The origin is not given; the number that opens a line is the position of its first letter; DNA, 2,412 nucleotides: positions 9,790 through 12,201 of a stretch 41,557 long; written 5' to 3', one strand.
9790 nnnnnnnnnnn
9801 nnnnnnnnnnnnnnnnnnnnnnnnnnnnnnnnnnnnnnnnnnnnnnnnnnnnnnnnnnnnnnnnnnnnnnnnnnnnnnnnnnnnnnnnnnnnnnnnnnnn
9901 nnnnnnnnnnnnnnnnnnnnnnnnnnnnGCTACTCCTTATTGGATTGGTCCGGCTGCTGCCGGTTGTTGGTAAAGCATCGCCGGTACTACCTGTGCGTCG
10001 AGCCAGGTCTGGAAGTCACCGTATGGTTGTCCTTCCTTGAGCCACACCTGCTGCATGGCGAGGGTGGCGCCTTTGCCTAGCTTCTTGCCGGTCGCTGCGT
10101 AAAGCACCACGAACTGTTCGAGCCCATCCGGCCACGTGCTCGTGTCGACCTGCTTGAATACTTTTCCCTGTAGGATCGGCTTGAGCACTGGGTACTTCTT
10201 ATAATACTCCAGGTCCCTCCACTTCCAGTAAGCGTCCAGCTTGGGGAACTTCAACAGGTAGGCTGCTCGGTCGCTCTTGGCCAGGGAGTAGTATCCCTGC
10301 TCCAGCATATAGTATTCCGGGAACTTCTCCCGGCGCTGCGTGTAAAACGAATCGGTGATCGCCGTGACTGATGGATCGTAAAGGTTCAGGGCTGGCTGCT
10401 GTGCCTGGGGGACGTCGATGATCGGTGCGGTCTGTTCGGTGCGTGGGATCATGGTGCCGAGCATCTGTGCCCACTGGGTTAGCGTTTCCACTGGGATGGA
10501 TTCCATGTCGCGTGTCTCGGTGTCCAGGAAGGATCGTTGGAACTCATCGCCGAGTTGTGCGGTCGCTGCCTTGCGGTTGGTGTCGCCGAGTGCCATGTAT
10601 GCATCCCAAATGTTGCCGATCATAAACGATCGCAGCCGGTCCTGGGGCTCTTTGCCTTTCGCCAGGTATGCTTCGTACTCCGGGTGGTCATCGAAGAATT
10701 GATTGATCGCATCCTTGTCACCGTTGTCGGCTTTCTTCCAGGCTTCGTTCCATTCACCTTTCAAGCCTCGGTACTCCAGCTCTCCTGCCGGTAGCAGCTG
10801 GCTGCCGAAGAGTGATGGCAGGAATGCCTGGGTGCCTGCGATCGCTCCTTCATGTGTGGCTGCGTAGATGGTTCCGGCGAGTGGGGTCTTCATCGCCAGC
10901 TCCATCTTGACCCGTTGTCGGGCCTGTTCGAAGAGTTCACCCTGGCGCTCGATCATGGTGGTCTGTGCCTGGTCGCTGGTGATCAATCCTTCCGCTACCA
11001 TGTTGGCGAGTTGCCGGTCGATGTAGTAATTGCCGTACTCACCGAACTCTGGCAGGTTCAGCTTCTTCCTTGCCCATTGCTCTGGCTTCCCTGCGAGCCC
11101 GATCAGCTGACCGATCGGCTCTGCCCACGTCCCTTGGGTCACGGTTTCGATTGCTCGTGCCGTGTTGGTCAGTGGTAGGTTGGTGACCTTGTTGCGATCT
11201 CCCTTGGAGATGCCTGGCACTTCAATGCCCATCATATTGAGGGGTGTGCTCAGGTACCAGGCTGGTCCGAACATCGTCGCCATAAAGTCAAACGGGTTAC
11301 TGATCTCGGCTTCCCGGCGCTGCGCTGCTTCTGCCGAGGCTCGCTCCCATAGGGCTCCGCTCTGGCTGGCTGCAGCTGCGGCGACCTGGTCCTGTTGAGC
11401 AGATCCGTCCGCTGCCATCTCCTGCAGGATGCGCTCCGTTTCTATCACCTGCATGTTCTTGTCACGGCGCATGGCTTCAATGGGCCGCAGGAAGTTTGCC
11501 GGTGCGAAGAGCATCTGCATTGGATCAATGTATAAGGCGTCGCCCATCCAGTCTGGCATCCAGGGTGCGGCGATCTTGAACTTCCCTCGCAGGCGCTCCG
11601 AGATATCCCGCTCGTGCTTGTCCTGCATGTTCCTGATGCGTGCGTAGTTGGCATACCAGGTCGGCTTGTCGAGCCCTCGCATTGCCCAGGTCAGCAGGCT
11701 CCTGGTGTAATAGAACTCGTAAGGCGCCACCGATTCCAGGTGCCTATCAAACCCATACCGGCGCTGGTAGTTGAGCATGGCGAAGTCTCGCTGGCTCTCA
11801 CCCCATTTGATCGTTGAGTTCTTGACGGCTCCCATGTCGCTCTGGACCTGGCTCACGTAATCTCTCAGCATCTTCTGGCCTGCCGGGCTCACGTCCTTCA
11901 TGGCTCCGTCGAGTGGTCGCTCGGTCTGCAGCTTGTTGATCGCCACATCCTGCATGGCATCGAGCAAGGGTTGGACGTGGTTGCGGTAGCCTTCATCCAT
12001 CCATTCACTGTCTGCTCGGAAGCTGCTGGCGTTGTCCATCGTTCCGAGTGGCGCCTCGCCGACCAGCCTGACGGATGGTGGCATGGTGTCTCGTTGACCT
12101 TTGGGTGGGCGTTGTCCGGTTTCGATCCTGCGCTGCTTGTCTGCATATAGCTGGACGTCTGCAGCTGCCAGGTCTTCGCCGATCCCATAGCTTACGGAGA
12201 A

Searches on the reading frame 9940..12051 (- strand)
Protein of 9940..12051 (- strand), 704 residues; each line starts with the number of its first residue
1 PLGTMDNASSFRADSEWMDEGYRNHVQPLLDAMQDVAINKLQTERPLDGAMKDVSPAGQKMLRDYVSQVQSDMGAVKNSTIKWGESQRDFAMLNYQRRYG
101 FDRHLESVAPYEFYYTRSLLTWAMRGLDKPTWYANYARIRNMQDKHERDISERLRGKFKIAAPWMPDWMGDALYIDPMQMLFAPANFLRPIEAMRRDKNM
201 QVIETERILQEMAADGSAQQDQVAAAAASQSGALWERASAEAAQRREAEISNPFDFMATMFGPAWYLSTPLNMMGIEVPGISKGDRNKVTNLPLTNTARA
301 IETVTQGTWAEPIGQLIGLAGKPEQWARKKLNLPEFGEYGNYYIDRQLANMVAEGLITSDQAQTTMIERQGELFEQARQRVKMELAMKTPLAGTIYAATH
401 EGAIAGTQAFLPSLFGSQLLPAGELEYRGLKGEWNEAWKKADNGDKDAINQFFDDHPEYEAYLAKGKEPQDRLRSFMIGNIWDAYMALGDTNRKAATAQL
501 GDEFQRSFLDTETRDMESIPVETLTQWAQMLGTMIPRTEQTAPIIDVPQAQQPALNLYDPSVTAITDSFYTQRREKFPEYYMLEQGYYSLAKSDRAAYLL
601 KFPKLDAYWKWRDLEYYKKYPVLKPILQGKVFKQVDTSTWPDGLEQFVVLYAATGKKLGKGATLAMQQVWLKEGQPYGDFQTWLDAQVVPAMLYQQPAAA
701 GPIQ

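Call 38: search_dna_similar(query=window:9940-12051:-, collection=phages, mode=protein, max_rows=15, max_evalue=0.001)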
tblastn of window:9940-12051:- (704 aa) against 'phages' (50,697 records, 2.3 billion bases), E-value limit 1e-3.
Records with a match: 5; places in all: 5; records where one place covers at least 80% of the query: 5.
Best place of each record, by identity: <60% 5.
By first word of the organism name: Caudoviricetes 5.
By host as written in the record: - 5.
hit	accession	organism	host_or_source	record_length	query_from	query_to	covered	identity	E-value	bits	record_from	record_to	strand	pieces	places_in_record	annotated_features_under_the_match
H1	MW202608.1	Caudoviricetes sp.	Manatee Spring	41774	15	639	89%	30.1%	1e-61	230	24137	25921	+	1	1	hypothetical protein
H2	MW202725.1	Caudoviricetes sp.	Manatee Spring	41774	15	639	89%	30.1%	1e-61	230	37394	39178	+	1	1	hypothetical protein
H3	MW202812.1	Caudoviricetes sp.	Manatee Spring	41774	15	639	89%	30.1%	1e-61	230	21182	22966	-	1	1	hypothetical protein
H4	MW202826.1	Caudoviricetes sp.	Manatee Spring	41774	15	639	89%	30.1%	1e-61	230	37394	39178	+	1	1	hypothetical protein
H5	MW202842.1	Caudoviricetes sp.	Manatee Spring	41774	15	639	89%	30.1%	1e-61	230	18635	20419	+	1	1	hypothetical protein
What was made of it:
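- Tried and rejected: tblastn of the C-terminal scaffold: only five uncultured 'Caudoviricetes sp.' records, at 30% identity (call 38).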

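Call 65: find_related_loci(query=A2, collection=genome_contigs, flank=10000)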
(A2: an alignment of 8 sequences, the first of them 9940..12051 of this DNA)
Query A2 (704 aa) in genome_contigs; peptide patterns used: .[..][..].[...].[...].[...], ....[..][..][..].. (x = any residue, [..] = any of these).
113 stretches matched a pattern; 19 encode a relative of the query (tblastn E <= 1e-3); 17 distinct loci.
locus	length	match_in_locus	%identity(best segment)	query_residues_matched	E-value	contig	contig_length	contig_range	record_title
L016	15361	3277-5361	69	1-695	0e+0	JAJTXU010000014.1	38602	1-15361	MAG: Anaerolineales bacterium isolate DTUCFX3 14-Genome34, whole genome shotgun sequence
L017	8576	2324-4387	57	1-694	0e+0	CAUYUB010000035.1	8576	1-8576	Gammaproteobacteria bacterium strain CCP3-SC15AN1 genome assembly, contig: CCP3SC15_Contig_131, whole genome shotgun seq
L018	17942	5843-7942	42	1-696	3e-176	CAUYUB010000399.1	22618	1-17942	Gammaproteobacteria bacterium strain CCP3-SC15AN1 genome assembly, contig: CCP3SC15_Contig_45, whole genome shotgun sequ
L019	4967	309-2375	36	3-692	4e-150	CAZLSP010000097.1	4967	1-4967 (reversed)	MAG TPA_asm: uncultured Anaerolinea sp. isolate binchicken_co197_447 genome assembly, contig: NODE_36079_length_4967_cov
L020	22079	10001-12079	56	1-694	0e+0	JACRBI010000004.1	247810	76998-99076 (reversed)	MAG: Chloroflexi bacterium isolate NC_groundwater_1616_Pr3_B-0.1um_52_55 SR-2_scaffold_141_343611, whole genome shotgun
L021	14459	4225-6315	35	1-686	2e-140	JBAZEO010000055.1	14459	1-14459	MAG: Dehalococcoidia bacterium isolate SO_2017_LW3_128 NODE_11936_length_14459_cov_5.913690_LW162_2017, whole genome sho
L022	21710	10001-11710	39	59-632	5e-125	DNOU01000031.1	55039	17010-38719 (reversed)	MAG TPA_asm: Anaerolineaceae bacterium isolate UBA8906 contig_2956, whole genome shotgun sequence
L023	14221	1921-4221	37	1-669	5e-121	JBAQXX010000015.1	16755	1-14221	MAG: Methanothrix sp. isolate MFD12019_ilm_asm_bin55 k127_185889, whole genome shotgun sequence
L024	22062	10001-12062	37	3-703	8e-147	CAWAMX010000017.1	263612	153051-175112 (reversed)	MAG: uncultured Chloroflexia bacterium isolate MFD01689.bin.1.112 genome assembly, contig: contig_28659, whole genome sh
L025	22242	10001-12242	35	1-692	1e-90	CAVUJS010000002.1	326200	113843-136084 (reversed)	MAG: uncultured Chloroflexia bacterium isolate MFD01721.bin.2.112 genome assembly, contig: contig_11137, whole genome sh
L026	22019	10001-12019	35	59-693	6e-121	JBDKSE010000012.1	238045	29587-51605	MAG: Anaerolineaceae bacterium isolate 6_bin.133 c_000000519830, whole genome shotgun sequence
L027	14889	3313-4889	32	48-684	5e-61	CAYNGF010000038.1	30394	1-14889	MAG TPA_asm: uncultured Paludibacter sp. isolate binchicken_co117_196 genome assembly, contig: NODE_2896_length_30394_co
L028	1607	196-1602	30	84-573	5e-62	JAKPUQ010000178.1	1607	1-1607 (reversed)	MAG: Bacillota bacterium isolate USPA_maxbin.103 k141_354848, whole genome shotgun sequence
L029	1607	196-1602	29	84-573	4e-56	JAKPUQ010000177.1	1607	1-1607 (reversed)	MAG: Bacillota bacterium isolate USPA_maxbin.103 k141_354813, whole genome shotgun sequence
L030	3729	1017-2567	29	51-613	1e-52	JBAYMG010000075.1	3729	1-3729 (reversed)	MAG: Candidatus Omnitrophota bacterium isolate SO_2016_LW1_34 scaffold47055_LW64-88_2016, whole genome shotgun sequence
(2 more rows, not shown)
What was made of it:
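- Relatives sit on 130-326-kb Chloroflexota MAG contigs and are probably prophages (call 65).
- Tried and rejected: The host inference instead rests on Chloroflexota MAG contigs (call 65).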

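Call 82: predict_structure(alignment_id=A4)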
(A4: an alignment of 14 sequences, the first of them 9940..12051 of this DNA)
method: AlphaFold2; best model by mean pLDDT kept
length: 704 residues; sequences in the alignment: 14
mean_pLDDT: 66.6   pTM: 0.45
mean pLDDT of the five models: 66.6, 64.9, 60.9, 58.8, 56.7
residues with pLDDT >= 90: 3; 70-90: 372; 50-70: 156; < 50: 173
segments of 3 or more residues with pLDDT < 50: 1-17, 44-54, 68-81, 83-126, 134-144, 146-154, 165-173, 175-195, 248-265, 417-419, 697-704
pLDDT, mean of each block of 10 residues (from residue 1): 32 46 60 64 49 53 54 47 48 41 41 42 48 49 48 49 46 46 36 49 76 78 80 76 55 36 50 60 59 69 82 74 72 70 81 79 82 86 76 75 68 53 59 79 77 72 64 83 84 81 83 80 86 82 77 72 83 87 84 87 89 86 74 69 80 78 85 78 78 53 28
secondary structure, 60 per line:
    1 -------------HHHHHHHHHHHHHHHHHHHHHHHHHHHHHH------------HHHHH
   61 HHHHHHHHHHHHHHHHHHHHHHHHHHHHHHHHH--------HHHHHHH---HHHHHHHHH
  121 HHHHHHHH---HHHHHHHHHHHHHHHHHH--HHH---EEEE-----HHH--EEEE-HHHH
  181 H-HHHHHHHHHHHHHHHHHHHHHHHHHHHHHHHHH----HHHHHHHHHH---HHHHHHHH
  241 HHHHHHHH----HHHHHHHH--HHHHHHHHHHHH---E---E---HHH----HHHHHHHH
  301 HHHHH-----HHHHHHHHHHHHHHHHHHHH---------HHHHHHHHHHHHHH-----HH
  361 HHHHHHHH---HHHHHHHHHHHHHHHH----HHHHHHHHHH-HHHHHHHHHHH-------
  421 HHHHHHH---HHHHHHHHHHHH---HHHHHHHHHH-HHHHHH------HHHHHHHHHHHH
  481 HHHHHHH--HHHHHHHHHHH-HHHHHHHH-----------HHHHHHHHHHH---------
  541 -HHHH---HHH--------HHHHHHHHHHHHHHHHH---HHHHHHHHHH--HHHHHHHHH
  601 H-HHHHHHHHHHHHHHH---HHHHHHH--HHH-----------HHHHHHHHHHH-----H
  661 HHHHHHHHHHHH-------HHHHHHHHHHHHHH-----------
elements in order (helices of 4 or more, strands of 3 or more residues): H14-43 H56-93 H102-108 H112-128 H132-149 E158-161 E172-175 H177-181 H183-215 H220-229 H233-248 H253-260 H263-274 H293-305 H311-330 H340-353 H359-368 H372-387 H392-401 H403-413 H421-427 H431-442 H446-455 H457-462 H469-487 H490-500 H502-509 H521-531 H542-545 H560-576 H580-589 H592-601 H603-617 H621-627 H644-654 H660-672 H680-693

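Call 84: fold_search(model_id=the predicted structure, library=pdb)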
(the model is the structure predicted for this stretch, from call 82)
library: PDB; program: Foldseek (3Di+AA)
matches with E <= 10: 38; with E <= 0.001: 0
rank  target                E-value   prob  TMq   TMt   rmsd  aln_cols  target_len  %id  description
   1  9exz_B                1.3e+00  0.04  0.07  0.07  27.7       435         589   11  Efficient and scalable protein design using a relaxed sequence space (released 2024-10-16)
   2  6o3e_B                3.2e+00  0.04  0.10  0.13  28.9       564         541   11  mouse aE-catenin 82-883 (released 2019-11-13)
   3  2wpa_D                3.4e+00  0.06  0.08  0.16  19.1       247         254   10  Optimisation of 6,6-Dimethyl Pyrrolo 3,4-c pyrazoles: Identification of PHA-793887, a Potent CDK Inhibitor Suitable fo (released 2010-02-23)
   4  9exz_C                3.4e+00  0.03  0.10  0.12  27.2       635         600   13  Efficient and scalable protein design using a relaxed sequence space (released 2024-10-16)
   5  6o6o_B                3.6e+00  0.06  0.07  0.17  15.5       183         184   17  Structure of the regulator FasR from Mycobacterium tuberculosis (released 2020-03-11)
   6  1i7w_C                3.9e+00  0.03  0.10  0.11  24.3       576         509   10  BETA-CATENIN/PHOSPHORYLATED E-CADHERIN COMPLEX (released 2001-05-09)
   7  8xzf_R                4.5e+00  0.04  0.05  0.09  14.0       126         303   13  Cryo-EM structure of the WN561-bound human APLNR-Gi complex (released 2024-03-20)
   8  3l0i_A                4.7e+00  0.02  0.07  0.12  17.2       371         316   12  Complex structure of SidM/DrrA with the wild type Rab1 (released 2009-12-22)
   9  3chh_B                4.9e+00  0.06  0.10  0.17  15.2       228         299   10  Crystal Structure of Di-iron AurF (released 2008-05-27)
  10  6s7t_A                4.9e+00  0.02  0.08  0.08  27.2       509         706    9  Cryo-EM structure of human oligosaccharyltransferase complex OST-B (released 2019-12-18)
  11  8hme_E                4.9e+00  0.02  0.08  0.06  26.2       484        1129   11  head module state 1 of Tetrahymena IFT-A (released 2023-06-14)
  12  3oqj_A                5.1e+00  0.04  0.07  0.14  15.5       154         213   13  Crystal structure of B. licheniformis CDPS yvmC-BLIC in complex with CAPSO (released 2011-02-23)
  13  3vpr_A                5.3e+00  0.06  0.07  0.17  15.1       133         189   17  Crystal Structure of a TetR Family Transcriptional Regulator PfmR from Thermus thermophilus HB8 (released 2012-07-11)
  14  4rgv_A                5.3e+00  0.06  0.07  0.13  15.8       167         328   10  Crystal structure of the Methanocaldococcus jannaschii G1PDH (released 2015-07-22)
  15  7vr9_A                5.5e+00  0.02  0.08  0.09  26.2       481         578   11  Crystal structure of human serum albumin complex with aripiprazole and myristic acid (released 2022-02-16)
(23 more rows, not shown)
